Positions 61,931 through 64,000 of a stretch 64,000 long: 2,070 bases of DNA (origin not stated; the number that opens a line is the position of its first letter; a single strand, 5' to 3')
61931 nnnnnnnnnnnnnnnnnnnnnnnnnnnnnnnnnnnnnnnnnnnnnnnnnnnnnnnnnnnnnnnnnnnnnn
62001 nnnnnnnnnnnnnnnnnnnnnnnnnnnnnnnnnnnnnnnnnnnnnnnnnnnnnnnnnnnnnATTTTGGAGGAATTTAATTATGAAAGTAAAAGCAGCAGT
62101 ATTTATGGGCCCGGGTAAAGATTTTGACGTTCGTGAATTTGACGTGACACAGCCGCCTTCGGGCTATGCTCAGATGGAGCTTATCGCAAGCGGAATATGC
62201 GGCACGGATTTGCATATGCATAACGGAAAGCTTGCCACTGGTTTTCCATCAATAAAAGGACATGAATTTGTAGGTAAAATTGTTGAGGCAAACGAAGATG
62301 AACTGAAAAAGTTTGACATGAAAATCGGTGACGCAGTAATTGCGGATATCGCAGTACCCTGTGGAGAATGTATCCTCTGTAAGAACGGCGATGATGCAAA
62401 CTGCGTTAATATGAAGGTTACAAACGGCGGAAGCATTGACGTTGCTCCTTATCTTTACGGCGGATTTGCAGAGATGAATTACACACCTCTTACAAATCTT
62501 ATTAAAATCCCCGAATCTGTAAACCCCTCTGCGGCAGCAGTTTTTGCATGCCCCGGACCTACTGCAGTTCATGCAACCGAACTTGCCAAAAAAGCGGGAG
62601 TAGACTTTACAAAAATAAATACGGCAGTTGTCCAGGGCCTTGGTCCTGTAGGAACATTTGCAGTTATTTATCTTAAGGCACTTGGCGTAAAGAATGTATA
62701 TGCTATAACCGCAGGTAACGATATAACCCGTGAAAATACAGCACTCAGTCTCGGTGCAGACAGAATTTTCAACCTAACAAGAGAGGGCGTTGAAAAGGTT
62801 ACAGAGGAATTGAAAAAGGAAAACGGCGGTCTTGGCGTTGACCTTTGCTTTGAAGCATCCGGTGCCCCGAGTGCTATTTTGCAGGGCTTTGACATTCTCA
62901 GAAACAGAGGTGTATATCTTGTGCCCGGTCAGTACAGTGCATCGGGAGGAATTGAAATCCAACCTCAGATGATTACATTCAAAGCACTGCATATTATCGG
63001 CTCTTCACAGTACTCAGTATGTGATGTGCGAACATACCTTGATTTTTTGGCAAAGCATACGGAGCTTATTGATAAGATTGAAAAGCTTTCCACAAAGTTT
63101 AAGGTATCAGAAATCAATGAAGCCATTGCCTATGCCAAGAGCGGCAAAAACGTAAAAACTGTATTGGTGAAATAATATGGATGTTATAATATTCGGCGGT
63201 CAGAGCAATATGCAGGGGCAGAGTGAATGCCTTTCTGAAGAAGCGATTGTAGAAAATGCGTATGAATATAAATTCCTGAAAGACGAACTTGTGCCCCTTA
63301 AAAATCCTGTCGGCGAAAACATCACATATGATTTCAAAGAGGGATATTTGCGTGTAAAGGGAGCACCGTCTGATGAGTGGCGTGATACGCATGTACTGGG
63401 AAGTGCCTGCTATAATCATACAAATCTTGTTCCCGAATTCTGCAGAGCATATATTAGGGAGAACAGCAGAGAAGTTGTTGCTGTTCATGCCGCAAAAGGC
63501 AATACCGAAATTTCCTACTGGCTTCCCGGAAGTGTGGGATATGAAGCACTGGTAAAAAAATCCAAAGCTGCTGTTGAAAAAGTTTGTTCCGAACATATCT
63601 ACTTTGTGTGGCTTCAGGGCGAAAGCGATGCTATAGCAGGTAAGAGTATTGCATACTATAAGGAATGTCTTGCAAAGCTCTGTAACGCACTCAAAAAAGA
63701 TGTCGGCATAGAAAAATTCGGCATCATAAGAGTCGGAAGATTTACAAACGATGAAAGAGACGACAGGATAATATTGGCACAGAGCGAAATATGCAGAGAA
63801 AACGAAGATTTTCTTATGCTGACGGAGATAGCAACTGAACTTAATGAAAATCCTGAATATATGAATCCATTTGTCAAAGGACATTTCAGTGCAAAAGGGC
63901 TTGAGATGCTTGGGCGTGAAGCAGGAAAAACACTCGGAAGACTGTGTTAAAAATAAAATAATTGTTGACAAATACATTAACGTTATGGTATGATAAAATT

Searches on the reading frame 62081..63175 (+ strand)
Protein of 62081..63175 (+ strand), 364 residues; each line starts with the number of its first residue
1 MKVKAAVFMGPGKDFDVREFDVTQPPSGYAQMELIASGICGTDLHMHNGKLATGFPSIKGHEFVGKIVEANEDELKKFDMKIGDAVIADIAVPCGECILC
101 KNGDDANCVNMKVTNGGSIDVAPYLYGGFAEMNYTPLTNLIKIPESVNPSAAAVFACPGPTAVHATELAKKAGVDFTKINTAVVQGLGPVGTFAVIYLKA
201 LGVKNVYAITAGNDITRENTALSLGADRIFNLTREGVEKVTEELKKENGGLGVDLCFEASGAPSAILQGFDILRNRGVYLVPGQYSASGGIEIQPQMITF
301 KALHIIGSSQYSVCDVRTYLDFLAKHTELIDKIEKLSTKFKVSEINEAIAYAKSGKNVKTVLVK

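Call 93: search_solved_structures(query=window:62081-63175:+, max_evalue=0.001)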
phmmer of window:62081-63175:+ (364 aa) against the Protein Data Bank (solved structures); distinct sequences matched with E-value up to 0.001: 177 (the best 60 are shown).
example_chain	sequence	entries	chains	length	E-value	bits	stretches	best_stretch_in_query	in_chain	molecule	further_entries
1vj0_A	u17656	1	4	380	1.2e-37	132.9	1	15-360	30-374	alcohol dehydrogenase, zinc-containing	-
2d8a_A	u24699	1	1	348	5.5e-29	104.5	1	5-360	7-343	Probable L-threonine 3-dehydrogenase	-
2dfv_A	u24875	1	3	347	5.7e-29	104.4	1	5-360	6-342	Probable L-threonine 3-dehydrogenase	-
1hso_A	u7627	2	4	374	1.8e-25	92.9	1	2-363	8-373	CLASS I ALCOHOL DEHYDROGENASE 1, ALPHA SUBUNIT | Alcohol dehydrogenase alpha chain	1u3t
3gfb_A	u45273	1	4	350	2.4e-24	89.2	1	4-359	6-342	L-threonine 3-dehydrogenase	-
6dkh_A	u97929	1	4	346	3.2e-24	88.8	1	31-354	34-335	L-idonate 5-dehydrogenase (NAD(P)(+))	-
1hdz_A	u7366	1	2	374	4.9e-24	88.2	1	2-362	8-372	ALCOHOL DEHYDROGENASE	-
5kia_A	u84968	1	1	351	8.7e-24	87.4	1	22-362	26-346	L-threonine 3-dehydrogenase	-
1ht0_A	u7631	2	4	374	2.6e-23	85.8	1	2-362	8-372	CLASS I ALCOHOL DEHYDROGENASE 3, GAMMA SUBUNIT | Alcohol dehydrogenase gamma chain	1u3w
1deh_A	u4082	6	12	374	4.4e-23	85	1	2-362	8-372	HUMAN BETA1 ALCOHOL DEHYDROGENASE | ALCOHOL DEHYDROGENASE | CLASS I ALCOHOL DEHYDROGENASE 1, BETA SUBUNIT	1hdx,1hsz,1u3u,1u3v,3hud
1hdy_A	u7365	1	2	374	5.2e-23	84.8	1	2-362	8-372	ALCOHOL DEHYDROGENASE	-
1htb_A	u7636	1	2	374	2e-22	82.9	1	2-362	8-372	BETA3 ALCOHOL DEHYDROGENASE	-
6iqd_A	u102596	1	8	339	7.2e-22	81.1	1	4-356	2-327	Alcohol dehydrogenase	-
1agn_A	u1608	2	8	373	7.3e-21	77.7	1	2-362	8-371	HUMAN SIGMA ALCOHOL DEHYDROGENASE | ALCOHOL DEHYDROGENASE CLASS IV SIGMA CHAIN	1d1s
1d1t_A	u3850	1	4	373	7.4e-21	77.7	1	2-362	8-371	ALCOHOL DEHYDROGENASE CLASS IV SIGMA CHAIN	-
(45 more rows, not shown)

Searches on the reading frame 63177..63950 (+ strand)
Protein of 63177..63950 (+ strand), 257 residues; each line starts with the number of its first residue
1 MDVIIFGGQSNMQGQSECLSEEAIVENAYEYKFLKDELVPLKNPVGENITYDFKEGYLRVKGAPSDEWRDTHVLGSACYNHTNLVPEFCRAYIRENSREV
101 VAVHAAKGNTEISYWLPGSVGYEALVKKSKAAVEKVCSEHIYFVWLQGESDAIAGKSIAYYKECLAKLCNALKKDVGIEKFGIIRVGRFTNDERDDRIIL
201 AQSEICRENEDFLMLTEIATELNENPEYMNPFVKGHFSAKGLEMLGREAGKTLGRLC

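Call 94: search_solved_structures(query=window:63177-63950:+, max_evalue=0.001)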
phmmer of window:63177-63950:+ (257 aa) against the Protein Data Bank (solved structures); distinct sequences matched with E-value up to 0.001: 2.
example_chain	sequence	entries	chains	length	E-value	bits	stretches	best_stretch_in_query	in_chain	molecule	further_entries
1zmb_A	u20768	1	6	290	2.3e-07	33.9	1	83-195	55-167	Acetylxylan esterase related enzyme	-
2apj_A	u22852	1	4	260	1.1e-05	28.4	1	95-198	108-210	Putative Esterase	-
